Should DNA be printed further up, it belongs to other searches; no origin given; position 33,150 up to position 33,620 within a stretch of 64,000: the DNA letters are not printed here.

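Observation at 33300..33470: Unannotated 56-aa peptide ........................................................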

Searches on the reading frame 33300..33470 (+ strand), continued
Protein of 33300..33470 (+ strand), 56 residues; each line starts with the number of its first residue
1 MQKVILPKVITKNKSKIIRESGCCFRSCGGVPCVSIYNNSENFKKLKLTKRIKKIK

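Call 43: search_protein_representatives(alignment_id=A4)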
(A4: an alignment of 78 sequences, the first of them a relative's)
Query: 78 sequences, 54 profile positions. Proteins with E-value up to 0.001 (for the whole library): 40; up to 1e-10: 25; up to 1e-30: 0. The best 40 are listed.
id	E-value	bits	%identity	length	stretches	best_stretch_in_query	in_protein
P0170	4.0e-17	77.6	-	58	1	1-53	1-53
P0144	2.3e-15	72.0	-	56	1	1-53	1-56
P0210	2.4e-14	68.7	-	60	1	2-52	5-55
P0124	4.3e-14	67.9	-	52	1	2-54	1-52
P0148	5.1e-14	67.6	-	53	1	1-53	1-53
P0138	5.2e-14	67.6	-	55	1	3-53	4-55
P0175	6.1e-14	67.4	-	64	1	2-50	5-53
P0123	6.7e-14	67.2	-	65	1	2-50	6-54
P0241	1.1e-13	66.5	-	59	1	1-49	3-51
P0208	1.6e-13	66.0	-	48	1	4-53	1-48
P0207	2.1e-13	65.7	-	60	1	4-53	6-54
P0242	4.6e-13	64.5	-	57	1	1-51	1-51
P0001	5.4e-13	64.3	-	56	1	1-53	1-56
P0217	5.5e-13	64.3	-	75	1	3-50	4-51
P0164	6.7e-13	64.0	-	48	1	6-53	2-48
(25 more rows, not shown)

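Call 44: search_protein_families(library=pfam, proteins=[L141:7573-8217:-, L121:1703-2359:+, L113:7441-8436:+], max_evalue=0.01)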
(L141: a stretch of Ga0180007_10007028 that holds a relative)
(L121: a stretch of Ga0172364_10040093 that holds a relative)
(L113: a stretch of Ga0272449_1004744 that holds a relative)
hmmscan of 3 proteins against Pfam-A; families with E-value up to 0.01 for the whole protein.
L141:7573-8217:- (214 aa): 2 families
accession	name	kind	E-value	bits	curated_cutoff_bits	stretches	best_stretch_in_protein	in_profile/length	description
PF10026.15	DUF2268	-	7e-21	75.1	23.6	1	20-214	3-194/195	Predicted Zn-dependent protease (DUF2268)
PF18958.6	DUF5700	-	0.0044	16.9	25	1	86-189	130-247/283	Putative zinc dependent peptidase (DUF5700)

L121:1703-2359:+ (218 aa): 1 family
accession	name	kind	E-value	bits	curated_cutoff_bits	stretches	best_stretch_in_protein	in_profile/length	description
PF10026.15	DUF2268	-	1.5e-24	87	23.6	1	21-211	9-193/195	Predicted Zn-dependent protease (DUF2268)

L113:7441-8436:+ (331 aa): 3 families
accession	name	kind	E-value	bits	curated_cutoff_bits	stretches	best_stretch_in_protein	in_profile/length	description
PF00398.26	RrnaAD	-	1.9e-56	191.5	24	1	46-295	6-261/263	Ribosomal RNA adenine dimethylase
PF13649.12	Methyltransf_25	-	4.3e-06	27.8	27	1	74-137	1-67/97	Methyltransferase domain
PF08241.18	Methyltransf_11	-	0.00014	22.8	21.2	1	76-130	2-56/95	Methyltransferase domain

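Call 52: search_protein_families(library=ncbifam, proteins=[L095:1660-3294:+, L099:7385-9019:-, L107:4175-5905:-, L112:7507-9177:+, L128:5658-7343:-, L144:7545-9233:-], max_evalue=1e-80)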
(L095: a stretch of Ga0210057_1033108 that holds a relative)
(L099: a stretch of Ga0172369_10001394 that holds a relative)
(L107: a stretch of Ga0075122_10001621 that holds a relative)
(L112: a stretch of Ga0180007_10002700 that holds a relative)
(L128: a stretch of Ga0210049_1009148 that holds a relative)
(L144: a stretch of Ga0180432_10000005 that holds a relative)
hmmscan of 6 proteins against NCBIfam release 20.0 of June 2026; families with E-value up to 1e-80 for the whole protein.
L095:1660-3294:+ (544 aa): 7 families
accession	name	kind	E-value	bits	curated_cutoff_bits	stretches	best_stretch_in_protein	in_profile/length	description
NF000355.4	ribo_prot_ABC_F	equivalog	3.4e-124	415.4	380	1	25-517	2-495/499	ribosomal protection-like ABC-F family protein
NF000170.2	ABCF_Vga_all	exception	6.3e-92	308.7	725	1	24-538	2-470/521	Vga family ABC-F type ribosomal protection protein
NF000168.2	ABCF_Msr_all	exception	5.1e-90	302.4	680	1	24-527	4-483/487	Msr family ABC-F type ribosomal protection protein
NF008775.0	PRK11819.1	equivalog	4.9e-84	282.9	599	0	248-517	245-511/556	energy-dependent translational throttle protein EttA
TIGR03719.1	ABC_ABC_ChvD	subfamily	5.8e-84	282.6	806.75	0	248-516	243-508/552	energy-dependent translational throttle protein EttA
NF050005.1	ABC_ATPase_Uup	equivalog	9.3e-82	275.2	900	0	319-528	301-517/636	ATP-binding cassette ATPase Uup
NF011646.0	PRK15064.1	equivalog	6e-81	272.5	762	0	244-530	229-516/530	ABC-F family ATPase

L099:7385-9019:- (544 aa): 7 families
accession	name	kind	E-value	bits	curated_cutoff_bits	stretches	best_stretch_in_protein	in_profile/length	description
NF000355.4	ribo_prot_ABC_F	equivalog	2.5e-128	429.1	380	1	116-531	79-493/499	ribosomal protection-like ABC-F family protein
NF000171.1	ABCF_producer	exception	2.1e-88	297.1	800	1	3-544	5-540/541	TlrC/CarA/OleB/SrmB family ABC-F type ribosomal protection protein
NF008775.0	PRK11819.1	equivalog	1.4e-87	294.6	599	0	8-288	13-293/556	energy-dependent translational throttle protein EttA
TIGR03719.1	ABC_ABC_ChvD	subfamily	7.2e-87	292.2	806.75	0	7-298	10-302/552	energy-dependent translational throttle protein EttA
NF050005.1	ABC_ATPase_Uup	equivalog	3.3e-86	289.9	900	0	2-287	4-285/636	ATP-binding cassette ATPase Uup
NF000168.2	ABCF_Msr_all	exception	5.6e-82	275.9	680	0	134-539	74-479/487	Msr family ABC-F type ribosomal protection protein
NF011646.0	PRK15064.1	equivalog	1.7e-81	274.2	762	0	1-542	1-512/530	ABC-F family ATPase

L107:4175-5905:- (576 aa): 4 families
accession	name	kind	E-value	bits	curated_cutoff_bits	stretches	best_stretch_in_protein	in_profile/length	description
NF000355.4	ribo_prot_ABC_F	equivalog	6.5e-112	374.9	380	1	24-542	3-493/499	ribosomal protection-like ABC-F family protein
NF008775.0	PRK11819.1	equivalog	3.7e-91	306.4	599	0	28-544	11-511/556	energy-dependent translational throttle protein EttA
TIGR03719.1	ABC_ABC_ChvD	subfamily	1.2e-89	301.4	806.75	0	29-544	10-509/552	energy-dependent translational throttle protein EttA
NF000170.2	ABCF_Vga_all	exception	5.9e-81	272.5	725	0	25-542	5-447/521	Vga family ABC-F type ribosomal protection protein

L112:7507-9177:+ (556 aa): 11 families
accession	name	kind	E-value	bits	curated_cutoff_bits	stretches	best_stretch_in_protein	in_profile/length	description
NF000355.4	ribo_prot_ABC_F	equivalog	7.1e-128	427.6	380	1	102-520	63-493/499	ribosomal protection-like ABC-F family protein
NF008775.0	PRK11819.1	equivalog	1.1e-90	304.8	599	1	3-519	8-508/556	energy-dependent translational throttle protein EttA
TIGR03719.1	ABC_ABC_ChvD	subfamily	1.3e-89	301.3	806.75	1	3-528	6-514/552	energy-dependent translational throttle protein EttA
NF050005.1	ABC_ATPase_Uup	equivalog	1.9e-89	300.6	900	1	2-535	4-519/636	ATP-binding cassette ATPase Uup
NF011646.0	PRK15064.1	equivalog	4e-84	282.9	762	0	105-517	108-499/530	ABC-F family ATPase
NF000169.2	ABCF_Sal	exception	1.3e-83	281.5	725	0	108-520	85-495/542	Sal family ABC-F type ribosomal protection protein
NF000170.2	ABCF_Vga_all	exception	1.6e-82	277.7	725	0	153-519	78-446/521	Vga family ABC-F type ribosomal protection protein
NF000171.1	ABCF_producer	exception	4.4e-82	276.3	800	1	3-525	5-533/541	TlrC/CarA/OleB/SrmB family ABC-F type ribosomal protection protein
NF008358.0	PRK11147.1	equivalog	1.5e-81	274.5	936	1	3-531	5-514/635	ABC transporter ATP-binding protein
NF007921.0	PRK10636.1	equivalog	5.4e-81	272.7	917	0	11-546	11-520/638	ABC transporter ATP-binding protein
NF000168.2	ABCF_Msr_all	exception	7.1e-81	272.2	680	0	202-519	149-471/487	Msr family ABC-F type ribosomal protection protein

L128:5658-7343:- (561 aa): 6 families
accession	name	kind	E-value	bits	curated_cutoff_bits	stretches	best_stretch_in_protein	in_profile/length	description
NF000355.4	ribo_prot_ABC_F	equivalog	1.1e-124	417.1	380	1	102-522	81-493/499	ribosomal protection-like ABC-F family protein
NF000171.1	ABCF_producer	exception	2.1e-88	297.1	800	0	7-436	9-441/541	TlrC/CarA/OleB/SrmB family ABC-F type ribosomal protection protein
NF008775.0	PRK11819.1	equivalog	3.7e-85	286.6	599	1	7-523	12-510/556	energy-dependent translational throttle protein EttA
TIGR03719.1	ABC_ABC_ChvD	subfamily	7.5e-84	282.3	806.75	1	9-523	12-508/552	energy-dependent translational throttle protein EttA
NF000170.2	ABCF_Vga_all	exception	2.2e-82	277.2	725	0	151-534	76-458/521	Vga family ABC-F type ribosomal protection protein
NF011646.0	PRK15064.1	equivalog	1.1e-81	274.9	762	0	1-525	1-505/530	ABC-F family ATPase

L144:7545-9233:- (562 aa): 10 families
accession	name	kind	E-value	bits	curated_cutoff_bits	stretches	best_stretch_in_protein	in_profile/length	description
NF000355.4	ribo_prot_ABC_F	equivalog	3.4e-133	445.1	380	1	6-530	2-497/499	ribosomal protection-like ABC-F family protein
NF043038.1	ABCF_CplR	exception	4.1e-97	326.1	780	0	158-547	95-484/544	ABC-F type ribosomal protection protein CplR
NF008775.0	PRK11819.1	equivalog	4.1e-94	316.2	599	0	91-549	100-530/556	energy-dependent translational throttle protein EttA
TIGR03719.1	ABC_ABC_ChvD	subfamily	1.3e-93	314.5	806.75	0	95-552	99-531/552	energy-dependent translational throttle protein EttA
NF000171.1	ABCF_producer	exception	3.9e-92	309.5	800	1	8-536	5-537/541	TlrC/CarA/OleB/SrmB family ABC-F type ribosomal protection protein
NF000170.2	ABCF_Vga_all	exception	9.9e-91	304.8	725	1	5-557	2-478/521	Vga family ABC-F type ribosomal protection protein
NF011646.0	PRK15064.1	equivalog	1.2e-90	304.4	762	0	117-550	114-526/530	ABC-F family ATPase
NF050005.1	ABC_ATPase_Uup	equivalog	6.9e-88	295.4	900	1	6-546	3-525/636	ATP-binding cassette ATPase Uup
NF000168.2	ABCF_Msr_all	exception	1.4e-85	287.8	680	0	155-539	97-484/487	Msr family ABC-F type ribosomal protection protein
NF000169.2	ABCF_Sal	exception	4.1e-82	276.6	725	0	110-544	82-512/542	Sal family ABC-F type ribosomal protection protein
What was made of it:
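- On ARE-type (ribosomal-protection) ABC-F: The same pattern holds in 9 of 10 other cassette ABC-Fs (call 52).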

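Call 54: find_encoding_contigs(protein=P0229, flank=7000, max_places=2)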
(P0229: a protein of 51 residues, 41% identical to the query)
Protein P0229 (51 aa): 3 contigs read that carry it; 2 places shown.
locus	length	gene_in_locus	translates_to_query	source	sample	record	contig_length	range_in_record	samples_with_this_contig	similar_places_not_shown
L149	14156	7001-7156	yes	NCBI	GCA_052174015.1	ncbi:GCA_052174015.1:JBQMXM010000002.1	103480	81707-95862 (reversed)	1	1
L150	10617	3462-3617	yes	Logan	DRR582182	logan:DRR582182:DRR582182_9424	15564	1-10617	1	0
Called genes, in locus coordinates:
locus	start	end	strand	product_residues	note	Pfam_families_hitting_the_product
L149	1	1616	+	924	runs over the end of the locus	PF00133:tRNA-synt_1, PF09334:tRNA-synt_1g, PF01406:tRNA-synt_1e, PF01921:tRNA-synt_1f (weak), PF09334:tRNA-synt_1g (weak), PF08264:Anticodon_1, PF06827:zf-FPG_IleRS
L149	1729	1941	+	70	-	PF00830:Ribosomal_L28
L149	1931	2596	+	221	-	PF00730:HhH-GPD, PF00633:HHH (weak)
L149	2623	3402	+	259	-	PF01863:YgjP-like, PF10263:SprT-like (weak)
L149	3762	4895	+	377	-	PF00149:Metallophos, PF12850:Metallophos_2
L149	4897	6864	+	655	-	PF13476:AAA_23, PF13514:AAA_27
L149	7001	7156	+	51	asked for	-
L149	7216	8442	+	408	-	PF04055:Radical_SAM, PF13353:Fer4_12 (weak)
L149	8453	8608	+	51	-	-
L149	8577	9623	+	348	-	PF00005:ABC_tran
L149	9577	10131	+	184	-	PF00005:ABC_tran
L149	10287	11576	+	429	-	PF01053:Cys_Met_Meta_PP (weak), PF06838:Met_gamma_lyase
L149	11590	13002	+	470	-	PF03486:HI0933_like, PF07992:Pyr_redox_2 (faint), PF22780:HI0933_like_1st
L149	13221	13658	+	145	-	-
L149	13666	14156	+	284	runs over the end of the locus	PF03193:RsgA_GTPase, PF01926:MMR_HSR1, PF02421:FeoB_N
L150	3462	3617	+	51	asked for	-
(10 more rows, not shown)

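Call 55: find_encoding_contigs(protein=P0207, flank=7000, max_places=2)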
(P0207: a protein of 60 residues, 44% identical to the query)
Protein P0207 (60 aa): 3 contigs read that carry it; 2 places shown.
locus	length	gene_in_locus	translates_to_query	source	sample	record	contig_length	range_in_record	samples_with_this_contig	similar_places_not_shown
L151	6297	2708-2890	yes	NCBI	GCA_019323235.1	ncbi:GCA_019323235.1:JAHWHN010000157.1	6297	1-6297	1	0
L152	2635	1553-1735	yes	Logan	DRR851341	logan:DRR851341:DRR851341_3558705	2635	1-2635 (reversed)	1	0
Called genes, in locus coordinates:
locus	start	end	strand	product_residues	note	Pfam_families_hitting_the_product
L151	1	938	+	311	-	?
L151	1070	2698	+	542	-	PF00005:ABC_tran, PF00006:ATP-synt_ab (faint), PF01580:FtsK_SpoIIIE (faint), PF02463:SMC_N (faint), PF03193:RsgA_GTPase (faint), PF13555:AAA_29 (faint), PF00350:Dynamin_N (faint), PF00005:ABC_tran, +4 more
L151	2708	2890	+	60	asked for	-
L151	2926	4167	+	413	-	PF04055:Radical_SAM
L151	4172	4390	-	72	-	-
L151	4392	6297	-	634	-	?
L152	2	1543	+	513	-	?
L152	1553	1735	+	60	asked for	-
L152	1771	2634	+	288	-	?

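Call 66: search_protein_families(library=pfam, proteins=[L140:5069-5713:-, L140:8247-8888:+, L140:9062-9796:-, L140:9882-10511:-, L140:10955-11518:-, L140:3000-4994:+], max_evalue=0.001)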
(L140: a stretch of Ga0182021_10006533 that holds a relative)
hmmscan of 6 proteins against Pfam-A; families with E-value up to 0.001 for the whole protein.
L140:5069-5713:- (214 aa): 0 families

L140:8247-8888:+ (213 aa): 0 families

L140:9062-9796:- (244 aa): 1 family
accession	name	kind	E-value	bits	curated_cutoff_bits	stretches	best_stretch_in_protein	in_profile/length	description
PF20803.2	PaaX_M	-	1.6e-18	67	24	1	154-224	2-72/83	PaaX protein central Cas2-like domain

L140:9882-10511:- (209 aa): 0 families

L140:10955-11518:- (187 aa): 0 families

L140:3000-4994:+ (664 aa): 0 families

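Call 67: search_protein_families(library=ncbifam, alignment_id=A4, max_evalue=1)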
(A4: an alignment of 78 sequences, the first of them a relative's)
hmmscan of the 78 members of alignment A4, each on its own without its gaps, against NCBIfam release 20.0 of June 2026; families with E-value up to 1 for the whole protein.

A. member 1, P0001 (56 aa): 0 families

B. families by the number of members that match (of 78 scanned): 6 families
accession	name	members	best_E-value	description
TIGR01958.1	nuoE_fam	5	0.021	NADH-quinone oxidoreductase subunit NuoE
NF005723.0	PRK07539.1-3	3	0.029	NADH-quinone oxidoreductase subunit NuoE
NF005725.0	PRK07539.1-5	2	0.007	NADH-quinone oxidoreductase subunit NuoE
NF042981.1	EthbenzDh_ebdD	1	0.14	ethylbenzene dehydrogenase subunit delta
NF007848.0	PRK10557.1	1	0.15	prepilin peptidase-dependent protein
NF006822.0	PRK09344.1-4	1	0.18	phosphoenolpyruvate carboxykinase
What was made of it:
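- A few members give weak hits to the NuoE Fe-S motif (best E = 0.007; call 67).
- Tried and rejected: Weak NuoE hits of some members are not significant (call 67).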
